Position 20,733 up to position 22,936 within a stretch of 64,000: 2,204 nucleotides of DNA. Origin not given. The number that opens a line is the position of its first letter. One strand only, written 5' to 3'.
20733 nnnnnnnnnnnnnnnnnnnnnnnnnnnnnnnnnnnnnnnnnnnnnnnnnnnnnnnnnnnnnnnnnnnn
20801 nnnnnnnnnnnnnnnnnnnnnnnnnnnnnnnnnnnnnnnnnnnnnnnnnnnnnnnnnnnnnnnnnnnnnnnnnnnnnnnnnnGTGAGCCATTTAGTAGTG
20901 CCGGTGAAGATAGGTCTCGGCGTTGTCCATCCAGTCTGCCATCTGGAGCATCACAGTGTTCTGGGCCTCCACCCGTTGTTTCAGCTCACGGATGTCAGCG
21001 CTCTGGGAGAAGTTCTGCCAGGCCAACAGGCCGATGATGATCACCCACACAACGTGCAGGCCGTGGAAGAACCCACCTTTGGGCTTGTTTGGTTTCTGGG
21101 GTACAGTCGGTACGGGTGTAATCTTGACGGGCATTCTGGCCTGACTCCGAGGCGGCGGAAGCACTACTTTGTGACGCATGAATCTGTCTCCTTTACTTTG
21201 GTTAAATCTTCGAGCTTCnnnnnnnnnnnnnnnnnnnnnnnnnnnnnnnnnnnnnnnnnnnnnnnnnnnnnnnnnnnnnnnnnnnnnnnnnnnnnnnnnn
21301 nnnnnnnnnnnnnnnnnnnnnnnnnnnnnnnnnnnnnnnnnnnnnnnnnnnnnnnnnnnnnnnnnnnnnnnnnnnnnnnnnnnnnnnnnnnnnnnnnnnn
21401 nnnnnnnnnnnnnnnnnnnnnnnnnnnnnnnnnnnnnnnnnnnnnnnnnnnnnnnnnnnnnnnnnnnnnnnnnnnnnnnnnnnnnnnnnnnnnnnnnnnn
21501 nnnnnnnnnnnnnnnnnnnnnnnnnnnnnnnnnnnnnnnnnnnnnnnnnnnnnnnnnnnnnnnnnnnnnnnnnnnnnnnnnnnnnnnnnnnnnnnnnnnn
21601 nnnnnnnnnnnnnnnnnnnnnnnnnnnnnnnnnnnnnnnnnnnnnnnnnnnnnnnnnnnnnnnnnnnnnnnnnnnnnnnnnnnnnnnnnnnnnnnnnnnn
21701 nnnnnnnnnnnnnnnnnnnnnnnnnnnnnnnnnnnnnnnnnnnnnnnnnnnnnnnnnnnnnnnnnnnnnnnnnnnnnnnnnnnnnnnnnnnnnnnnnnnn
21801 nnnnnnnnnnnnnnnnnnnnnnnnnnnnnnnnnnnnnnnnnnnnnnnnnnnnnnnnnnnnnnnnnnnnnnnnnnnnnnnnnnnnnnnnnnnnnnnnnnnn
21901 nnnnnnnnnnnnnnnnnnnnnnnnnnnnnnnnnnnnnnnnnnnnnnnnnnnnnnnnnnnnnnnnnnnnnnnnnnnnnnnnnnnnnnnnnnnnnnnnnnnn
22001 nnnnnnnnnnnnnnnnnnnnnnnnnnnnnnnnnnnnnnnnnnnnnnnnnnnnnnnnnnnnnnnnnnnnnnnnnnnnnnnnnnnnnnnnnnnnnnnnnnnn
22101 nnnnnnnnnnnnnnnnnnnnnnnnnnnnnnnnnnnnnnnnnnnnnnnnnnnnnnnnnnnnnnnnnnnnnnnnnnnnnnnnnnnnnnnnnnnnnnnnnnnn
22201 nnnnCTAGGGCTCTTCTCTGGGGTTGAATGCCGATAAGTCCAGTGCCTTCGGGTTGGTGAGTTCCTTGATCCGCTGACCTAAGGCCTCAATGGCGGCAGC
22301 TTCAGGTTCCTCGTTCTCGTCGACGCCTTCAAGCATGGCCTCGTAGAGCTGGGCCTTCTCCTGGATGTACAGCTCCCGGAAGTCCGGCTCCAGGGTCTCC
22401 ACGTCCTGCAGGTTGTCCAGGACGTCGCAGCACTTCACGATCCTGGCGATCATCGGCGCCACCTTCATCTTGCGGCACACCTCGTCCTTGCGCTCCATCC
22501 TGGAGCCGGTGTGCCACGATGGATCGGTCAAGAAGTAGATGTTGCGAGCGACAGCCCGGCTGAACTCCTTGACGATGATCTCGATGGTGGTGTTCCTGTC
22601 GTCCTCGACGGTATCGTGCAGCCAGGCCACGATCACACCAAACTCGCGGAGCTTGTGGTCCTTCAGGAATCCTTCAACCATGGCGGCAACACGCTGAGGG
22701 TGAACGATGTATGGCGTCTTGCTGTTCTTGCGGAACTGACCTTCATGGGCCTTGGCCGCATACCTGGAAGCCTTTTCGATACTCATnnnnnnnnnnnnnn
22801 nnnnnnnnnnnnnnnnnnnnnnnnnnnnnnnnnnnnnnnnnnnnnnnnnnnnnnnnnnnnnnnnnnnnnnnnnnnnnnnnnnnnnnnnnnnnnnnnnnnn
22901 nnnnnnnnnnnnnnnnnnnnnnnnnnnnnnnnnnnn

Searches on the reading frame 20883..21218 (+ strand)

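Call 12: search_protein_families(library=pfam, alignment_id=A2, max_evalue=0.001)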
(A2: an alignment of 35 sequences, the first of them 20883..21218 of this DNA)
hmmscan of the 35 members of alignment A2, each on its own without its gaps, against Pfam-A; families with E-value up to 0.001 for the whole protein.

A. member 1, window:20883-21218:+ (112 aa): 0 families

B. families by the number of members that match (of 35 scanned): 4 families
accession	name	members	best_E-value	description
PF22769.1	DCD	1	1.3e-30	dCTP deaminase-like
PF00004.35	AAA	1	3.5e-14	ATPase family associated with various cellular activities (AAA)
PF13328.12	HD_4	1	3.3e-11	HD domain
PF25109.1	HAD_PNKP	1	0.00038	Polynucleotide kinase PNKP phosphatase domain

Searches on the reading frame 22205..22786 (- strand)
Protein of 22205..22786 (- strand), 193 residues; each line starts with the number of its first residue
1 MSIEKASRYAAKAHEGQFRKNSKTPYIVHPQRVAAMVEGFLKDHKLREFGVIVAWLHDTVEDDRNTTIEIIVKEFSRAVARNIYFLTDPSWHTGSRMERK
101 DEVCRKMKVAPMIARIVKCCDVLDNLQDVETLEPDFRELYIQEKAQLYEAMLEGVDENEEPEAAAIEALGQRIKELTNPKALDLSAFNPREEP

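Call 4: search_protein_families(library=pfam, proteins=[window:22205-22786:-], max_evalue=0.01)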
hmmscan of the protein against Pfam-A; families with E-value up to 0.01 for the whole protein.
window:22205-22786:- (193 aa): 1 family
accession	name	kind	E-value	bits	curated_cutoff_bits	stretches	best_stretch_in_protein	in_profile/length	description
PF13328.12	HD_4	-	3.3e-11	43.6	27.2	1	6-149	1-147/156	HD domain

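Call 15: search_protein_families(library=phrogs, proteins=[window:22205-22786:-], max_evalue=0.01)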
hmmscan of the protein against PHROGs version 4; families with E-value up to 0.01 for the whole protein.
window:22205-22786:- (193 aa): 2 families
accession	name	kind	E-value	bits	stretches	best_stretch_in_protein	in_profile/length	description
phrog_990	-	other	5.1e-32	112.5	1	2-159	154-303/374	metal-dependent phosphohydrolase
phrog_32047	-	other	8.3e-11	42.7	1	3-72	24-92/301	phosphohydrolase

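Call 54: search_protein_families(library=ncbifam, proteins=[window:22205-22786:-], max_evalue=0.01)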
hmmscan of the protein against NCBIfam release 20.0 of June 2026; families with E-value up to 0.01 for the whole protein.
window:22205-22786:- (193 aa): 2 families
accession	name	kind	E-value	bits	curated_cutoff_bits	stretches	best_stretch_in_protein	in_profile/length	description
TIGR00691.1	spoT_relA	subfamily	5.3e-17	61.4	499.2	1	8-148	3-141/687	RelA/SpoT family protein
NF008303.0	PRK11092.1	equivalog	2.8e-11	42.4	947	1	4-151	24-169/702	bifunctional GTP diphosphokinase/guanosine-3',5'-bis pyrophosphate 3'-pyrophosphohydrolase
